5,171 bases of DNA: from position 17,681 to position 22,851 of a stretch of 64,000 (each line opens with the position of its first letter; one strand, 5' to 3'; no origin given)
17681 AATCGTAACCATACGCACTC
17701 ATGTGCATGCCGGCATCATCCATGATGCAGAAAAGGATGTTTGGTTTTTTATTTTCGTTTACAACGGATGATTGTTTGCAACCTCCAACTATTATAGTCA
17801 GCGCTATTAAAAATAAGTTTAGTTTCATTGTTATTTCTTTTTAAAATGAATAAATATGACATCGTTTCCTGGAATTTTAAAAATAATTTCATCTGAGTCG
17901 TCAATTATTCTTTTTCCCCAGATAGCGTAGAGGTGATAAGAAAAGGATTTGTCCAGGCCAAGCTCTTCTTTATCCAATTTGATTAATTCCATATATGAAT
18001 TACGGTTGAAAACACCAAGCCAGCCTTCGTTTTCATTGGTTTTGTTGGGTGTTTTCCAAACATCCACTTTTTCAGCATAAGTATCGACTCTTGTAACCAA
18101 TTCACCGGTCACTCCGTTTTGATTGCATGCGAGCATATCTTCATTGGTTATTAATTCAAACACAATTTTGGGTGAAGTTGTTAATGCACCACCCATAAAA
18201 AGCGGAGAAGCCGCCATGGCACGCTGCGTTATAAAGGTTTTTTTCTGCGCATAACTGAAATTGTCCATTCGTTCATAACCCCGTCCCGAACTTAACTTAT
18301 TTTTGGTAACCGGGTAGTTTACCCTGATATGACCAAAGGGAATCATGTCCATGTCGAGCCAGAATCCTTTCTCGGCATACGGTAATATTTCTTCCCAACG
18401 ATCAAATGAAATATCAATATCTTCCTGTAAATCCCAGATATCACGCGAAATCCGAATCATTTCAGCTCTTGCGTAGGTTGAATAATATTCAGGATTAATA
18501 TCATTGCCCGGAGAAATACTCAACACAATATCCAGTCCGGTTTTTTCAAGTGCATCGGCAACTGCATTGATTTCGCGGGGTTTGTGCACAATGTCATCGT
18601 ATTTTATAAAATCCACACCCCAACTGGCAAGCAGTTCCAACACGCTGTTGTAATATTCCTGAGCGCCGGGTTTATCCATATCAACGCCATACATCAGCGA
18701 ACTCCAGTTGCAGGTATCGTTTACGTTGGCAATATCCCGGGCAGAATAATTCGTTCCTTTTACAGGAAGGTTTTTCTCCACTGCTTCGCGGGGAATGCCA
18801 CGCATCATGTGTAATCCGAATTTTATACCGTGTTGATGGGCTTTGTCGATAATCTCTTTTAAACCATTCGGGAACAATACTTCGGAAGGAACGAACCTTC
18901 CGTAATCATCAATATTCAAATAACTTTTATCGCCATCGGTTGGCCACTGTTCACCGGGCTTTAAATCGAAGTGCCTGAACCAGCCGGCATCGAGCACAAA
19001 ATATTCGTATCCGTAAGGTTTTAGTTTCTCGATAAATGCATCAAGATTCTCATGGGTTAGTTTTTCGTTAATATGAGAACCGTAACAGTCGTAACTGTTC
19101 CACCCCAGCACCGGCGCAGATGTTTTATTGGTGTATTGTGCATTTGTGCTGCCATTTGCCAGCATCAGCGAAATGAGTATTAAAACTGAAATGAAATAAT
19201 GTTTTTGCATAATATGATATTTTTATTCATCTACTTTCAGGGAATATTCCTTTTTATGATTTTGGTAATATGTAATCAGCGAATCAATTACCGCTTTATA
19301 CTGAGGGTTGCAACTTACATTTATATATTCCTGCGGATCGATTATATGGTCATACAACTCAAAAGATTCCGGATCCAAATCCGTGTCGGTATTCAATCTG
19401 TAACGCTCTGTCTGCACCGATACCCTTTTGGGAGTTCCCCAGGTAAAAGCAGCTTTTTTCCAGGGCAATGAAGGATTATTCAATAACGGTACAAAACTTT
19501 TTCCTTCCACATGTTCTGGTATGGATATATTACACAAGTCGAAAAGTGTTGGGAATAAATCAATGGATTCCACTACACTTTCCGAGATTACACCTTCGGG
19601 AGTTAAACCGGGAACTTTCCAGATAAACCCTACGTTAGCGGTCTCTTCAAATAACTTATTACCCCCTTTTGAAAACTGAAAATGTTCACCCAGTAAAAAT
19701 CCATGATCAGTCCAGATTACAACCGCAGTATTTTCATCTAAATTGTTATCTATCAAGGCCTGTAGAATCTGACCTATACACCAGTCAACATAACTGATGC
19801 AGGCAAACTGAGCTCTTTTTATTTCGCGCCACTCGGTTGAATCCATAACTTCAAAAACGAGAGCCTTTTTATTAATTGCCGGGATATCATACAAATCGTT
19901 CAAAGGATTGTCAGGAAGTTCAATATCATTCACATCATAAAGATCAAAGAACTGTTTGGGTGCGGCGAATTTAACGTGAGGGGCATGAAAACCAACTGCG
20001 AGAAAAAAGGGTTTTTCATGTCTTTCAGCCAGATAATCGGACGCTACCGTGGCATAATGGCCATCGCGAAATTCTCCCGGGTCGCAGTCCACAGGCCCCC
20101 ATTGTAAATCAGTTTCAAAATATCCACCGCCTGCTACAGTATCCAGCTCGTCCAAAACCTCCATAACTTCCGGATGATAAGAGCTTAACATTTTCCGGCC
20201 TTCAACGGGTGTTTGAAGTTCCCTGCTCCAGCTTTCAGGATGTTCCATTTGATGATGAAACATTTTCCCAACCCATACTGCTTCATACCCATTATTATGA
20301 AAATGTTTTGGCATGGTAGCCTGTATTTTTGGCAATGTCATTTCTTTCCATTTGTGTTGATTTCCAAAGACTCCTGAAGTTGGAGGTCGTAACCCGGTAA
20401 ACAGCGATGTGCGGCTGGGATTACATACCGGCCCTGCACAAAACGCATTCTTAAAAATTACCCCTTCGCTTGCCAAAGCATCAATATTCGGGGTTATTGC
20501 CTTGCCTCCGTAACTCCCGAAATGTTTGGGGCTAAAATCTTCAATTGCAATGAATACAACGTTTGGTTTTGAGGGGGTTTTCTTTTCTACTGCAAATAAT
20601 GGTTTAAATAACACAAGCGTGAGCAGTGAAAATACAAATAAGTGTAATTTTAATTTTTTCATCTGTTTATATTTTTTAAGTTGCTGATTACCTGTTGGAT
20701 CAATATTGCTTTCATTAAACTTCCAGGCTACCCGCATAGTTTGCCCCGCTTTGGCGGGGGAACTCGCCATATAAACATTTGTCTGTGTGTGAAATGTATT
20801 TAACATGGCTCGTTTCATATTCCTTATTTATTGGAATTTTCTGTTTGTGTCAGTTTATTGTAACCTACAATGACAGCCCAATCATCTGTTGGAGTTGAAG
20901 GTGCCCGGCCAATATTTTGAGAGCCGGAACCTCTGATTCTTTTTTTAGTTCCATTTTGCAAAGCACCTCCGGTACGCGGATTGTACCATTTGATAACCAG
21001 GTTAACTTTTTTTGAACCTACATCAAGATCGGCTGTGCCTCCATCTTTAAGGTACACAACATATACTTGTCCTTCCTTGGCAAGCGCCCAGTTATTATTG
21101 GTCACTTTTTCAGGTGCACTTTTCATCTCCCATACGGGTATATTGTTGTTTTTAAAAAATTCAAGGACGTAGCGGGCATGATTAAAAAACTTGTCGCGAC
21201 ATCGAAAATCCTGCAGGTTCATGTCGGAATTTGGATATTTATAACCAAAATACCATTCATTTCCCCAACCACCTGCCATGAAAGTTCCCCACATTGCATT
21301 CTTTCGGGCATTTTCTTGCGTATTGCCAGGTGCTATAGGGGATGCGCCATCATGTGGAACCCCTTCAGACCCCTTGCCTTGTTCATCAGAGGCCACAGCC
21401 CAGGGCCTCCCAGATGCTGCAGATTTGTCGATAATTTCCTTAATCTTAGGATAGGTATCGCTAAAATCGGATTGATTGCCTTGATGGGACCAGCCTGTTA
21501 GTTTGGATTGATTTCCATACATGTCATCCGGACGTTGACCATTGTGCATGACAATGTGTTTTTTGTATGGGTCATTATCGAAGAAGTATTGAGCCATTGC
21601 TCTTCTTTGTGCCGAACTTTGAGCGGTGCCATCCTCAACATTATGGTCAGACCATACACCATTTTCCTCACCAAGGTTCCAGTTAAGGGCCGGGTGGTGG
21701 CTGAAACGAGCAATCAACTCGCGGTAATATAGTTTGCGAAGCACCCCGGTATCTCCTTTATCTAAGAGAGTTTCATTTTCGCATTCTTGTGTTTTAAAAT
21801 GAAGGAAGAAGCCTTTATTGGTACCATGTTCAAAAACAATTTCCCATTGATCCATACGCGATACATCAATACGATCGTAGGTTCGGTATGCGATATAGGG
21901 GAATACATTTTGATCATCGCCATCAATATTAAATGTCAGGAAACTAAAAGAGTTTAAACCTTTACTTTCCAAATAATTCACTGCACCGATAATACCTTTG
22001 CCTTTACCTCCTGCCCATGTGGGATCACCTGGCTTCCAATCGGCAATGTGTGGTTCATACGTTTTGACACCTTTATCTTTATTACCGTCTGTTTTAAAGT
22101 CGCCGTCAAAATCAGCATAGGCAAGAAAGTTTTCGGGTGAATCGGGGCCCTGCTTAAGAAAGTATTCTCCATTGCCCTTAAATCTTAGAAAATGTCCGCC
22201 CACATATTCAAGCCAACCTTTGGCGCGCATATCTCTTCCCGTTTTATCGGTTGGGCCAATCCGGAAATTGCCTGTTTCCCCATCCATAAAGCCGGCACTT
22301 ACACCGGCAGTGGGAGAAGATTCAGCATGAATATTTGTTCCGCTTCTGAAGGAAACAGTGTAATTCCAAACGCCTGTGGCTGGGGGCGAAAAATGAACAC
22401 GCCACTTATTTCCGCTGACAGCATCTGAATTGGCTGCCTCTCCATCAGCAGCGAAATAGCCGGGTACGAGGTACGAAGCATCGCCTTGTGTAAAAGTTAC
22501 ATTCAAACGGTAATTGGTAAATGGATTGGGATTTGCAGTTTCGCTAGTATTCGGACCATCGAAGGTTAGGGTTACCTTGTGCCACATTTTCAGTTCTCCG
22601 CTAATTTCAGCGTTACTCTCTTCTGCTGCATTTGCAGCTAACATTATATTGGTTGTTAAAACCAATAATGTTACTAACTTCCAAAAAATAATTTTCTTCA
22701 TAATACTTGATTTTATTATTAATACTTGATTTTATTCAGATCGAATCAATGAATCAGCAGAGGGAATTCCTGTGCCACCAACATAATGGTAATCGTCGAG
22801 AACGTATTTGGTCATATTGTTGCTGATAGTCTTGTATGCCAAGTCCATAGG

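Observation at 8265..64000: A 55-kb co-directional sulfatase and alpha-galactosidase locus has no SusC/SusD but has T9SS cargo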

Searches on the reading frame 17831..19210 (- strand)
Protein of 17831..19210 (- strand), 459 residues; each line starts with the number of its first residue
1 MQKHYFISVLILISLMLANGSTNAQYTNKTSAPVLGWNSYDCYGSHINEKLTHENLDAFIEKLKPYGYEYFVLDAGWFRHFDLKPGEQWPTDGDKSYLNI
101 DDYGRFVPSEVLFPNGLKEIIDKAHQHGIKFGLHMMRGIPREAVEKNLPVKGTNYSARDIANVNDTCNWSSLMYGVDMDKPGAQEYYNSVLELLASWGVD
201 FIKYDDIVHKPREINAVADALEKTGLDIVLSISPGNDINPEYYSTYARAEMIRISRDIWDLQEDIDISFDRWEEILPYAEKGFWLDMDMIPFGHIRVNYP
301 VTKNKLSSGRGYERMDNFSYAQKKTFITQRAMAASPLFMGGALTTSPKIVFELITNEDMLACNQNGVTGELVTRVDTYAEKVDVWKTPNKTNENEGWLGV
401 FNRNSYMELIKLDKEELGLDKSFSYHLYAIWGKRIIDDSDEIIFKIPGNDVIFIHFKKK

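Call 3: search_protein_families(library=pfam, proteins=[window:17831-19210:-], max_evalue=0.01)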
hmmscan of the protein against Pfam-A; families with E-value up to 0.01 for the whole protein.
window:17831-19210:- (459 aa): 2 families
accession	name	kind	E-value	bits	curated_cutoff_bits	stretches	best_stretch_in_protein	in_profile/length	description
PF16499.11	Melibiase_2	-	1e-11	45.1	23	1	180-295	107-235/284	Alpha galactosidase A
PF02065.24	Melibiase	-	1.8e-07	30.9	27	1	52-206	56-191/347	Melibiase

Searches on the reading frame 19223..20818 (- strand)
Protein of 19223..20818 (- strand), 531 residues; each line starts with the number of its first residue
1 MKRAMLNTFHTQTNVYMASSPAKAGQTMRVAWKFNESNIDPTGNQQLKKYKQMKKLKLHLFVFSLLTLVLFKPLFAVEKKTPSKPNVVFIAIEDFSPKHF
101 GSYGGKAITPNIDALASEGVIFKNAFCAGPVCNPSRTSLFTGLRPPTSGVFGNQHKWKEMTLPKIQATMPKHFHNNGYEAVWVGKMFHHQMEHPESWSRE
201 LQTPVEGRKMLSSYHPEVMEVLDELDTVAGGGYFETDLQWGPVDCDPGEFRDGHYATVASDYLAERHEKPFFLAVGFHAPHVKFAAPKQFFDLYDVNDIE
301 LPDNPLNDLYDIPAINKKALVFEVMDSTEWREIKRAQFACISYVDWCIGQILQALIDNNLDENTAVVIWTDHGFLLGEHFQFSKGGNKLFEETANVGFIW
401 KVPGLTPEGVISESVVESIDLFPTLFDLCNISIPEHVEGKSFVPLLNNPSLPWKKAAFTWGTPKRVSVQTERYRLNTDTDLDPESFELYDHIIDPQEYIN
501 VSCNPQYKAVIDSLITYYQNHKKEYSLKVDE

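Call 3: search_protein_families(library=pfam, proteins=[window:19223-20818:-], max_evalue=0.01)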
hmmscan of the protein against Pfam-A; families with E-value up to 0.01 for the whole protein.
window:19223-20818:- (531 aa): 3 families
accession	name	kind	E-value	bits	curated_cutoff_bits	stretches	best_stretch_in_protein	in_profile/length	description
PF00884.28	Sulfatase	-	5.5e-44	151.1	25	1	85-430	1-300/301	Sulfatase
PF16347.10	SGSH_C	-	1.3e-16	61.5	29.3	1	377-517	1-147/154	N-sulphoglucosamine sulphohydrolase, C-terminal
PF01663.27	Phosphodiest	-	1.8e-11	44.7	23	2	87-187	1-99/342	Type I phosphodiesterase / nucleotide pyrophosphatase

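Call 59: search_solved_structures(query=window:19223-20818:-, max_evalue=1e-15)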
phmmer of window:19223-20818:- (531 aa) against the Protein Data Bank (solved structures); distinct sequences matched with E-value up to 1e-15: 50.
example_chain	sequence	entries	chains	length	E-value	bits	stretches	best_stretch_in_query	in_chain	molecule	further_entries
6hhm_A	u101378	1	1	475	1.9e-55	191.9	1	82-509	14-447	Arylsulfatase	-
5fql_A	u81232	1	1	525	3.2e-40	141.7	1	81-408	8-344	IDURONATE-2-SULFATASE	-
6ioz_A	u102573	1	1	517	1e-39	140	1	86-408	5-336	Iduronate 2-sulfatase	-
9s03_A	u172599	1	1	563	2.3e-33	119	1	329-511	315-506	Putative sulfatase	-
7oz8_AAA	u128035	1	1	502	1.3e-32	116.6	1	83-456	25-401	Choline-sulfatase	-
6pt4_B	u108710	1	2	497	2.6e-31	112.2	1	264-515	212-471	exo-2S-iota carrageenan S1 sulfatase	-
5g2v_A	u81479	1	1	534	1.1e-30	110.2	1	323-525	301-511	N-ACETYLGLUCOSAMINE-6-SULFATASE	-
7p24_AAA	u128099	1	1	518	1.7e-30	109.5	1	332-525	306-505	Mucin-desulfating sulfatase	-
6ptk_A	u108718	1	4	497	4.8e-30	108.1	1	264-515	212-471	exo-2S-iota carrageenan S1 sulfatase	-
6pt6_B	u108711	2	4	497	6.8e-30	107.6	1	264-515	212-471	exo-2S-iota carrageenan S1 sulfatase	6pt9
7snj_A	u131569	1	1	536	8.2e-30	107.3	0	333-475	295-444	Arylsulfatase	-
7ebp_A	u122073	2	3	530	1e-29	107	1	329-527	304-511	Sulfatase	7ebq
7lha_A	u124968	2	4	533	2.2e-29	105.9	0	84-188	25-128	Exo-L-galactose-6-sulfatase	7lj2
7sno_A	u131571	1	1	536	7.4e-29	104.2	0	333-475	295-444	Arylsulfatase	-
9s8y_A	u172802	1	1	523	1.1e-28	103.6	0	329-527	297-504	Sulfatase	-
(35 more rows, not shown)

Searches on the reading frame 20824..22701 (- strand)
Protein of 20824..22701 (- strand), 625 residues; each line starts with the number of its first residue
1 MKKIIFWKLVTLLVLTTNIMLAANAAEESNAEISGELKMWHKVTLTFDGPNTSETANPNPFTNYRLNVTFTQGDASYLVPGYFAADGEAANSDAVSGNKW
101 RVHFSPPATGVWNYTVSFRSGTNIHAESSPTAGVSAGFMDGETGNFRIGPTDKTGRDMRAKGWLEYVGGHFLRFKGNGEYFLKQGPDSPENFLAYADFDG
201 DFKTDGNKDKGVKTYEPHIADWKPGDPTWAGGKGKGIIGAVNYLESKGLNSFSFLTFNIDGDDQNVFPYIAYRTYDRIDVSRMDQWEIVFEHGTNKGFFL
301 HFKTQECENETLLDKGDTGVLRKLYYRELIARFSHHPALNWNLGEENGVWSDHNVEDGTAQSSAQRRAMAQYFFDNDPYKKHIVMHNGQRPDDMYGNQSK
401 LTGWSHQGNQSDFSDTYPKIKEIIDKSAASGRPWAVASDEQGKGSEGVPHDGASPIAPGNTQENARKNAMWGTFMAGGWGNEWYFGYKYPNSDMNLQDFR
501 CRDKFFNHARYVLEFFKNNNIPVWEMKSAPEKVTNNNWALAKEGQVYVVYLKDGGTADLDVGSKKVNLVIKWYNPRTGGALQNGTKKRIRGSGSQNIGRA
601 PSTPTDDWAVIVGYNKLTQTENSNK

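Call 3: search_protein_families(library=pfam, proteins=[window:20824-22701:-], max_evalue=0.01)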
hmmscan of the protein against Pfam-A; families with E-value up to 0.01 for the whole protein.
window:20824-22701:- (625 aa): 2 families
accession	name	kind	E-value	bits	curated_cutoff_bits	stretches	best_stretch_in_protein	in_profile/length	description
PF16586.11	DUF5060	-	4.7e-21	75.3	27.2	1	37-119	2-70/70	Domain of unknown function (DUF5060)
PF12904.13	Collagen_bind_2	-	1.8e-05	24.9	22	1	535-612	14-91/92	Putative collagen-binding domain of a collagenase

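Call 65: search_protein_families(library=ncbifam, proteins=[window:20824-22701:-], max_evalue=0.001)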
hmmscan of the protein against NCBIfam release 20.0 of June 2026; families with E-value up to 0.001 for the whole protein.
window:20824-22701:- (625 aa): 0 families
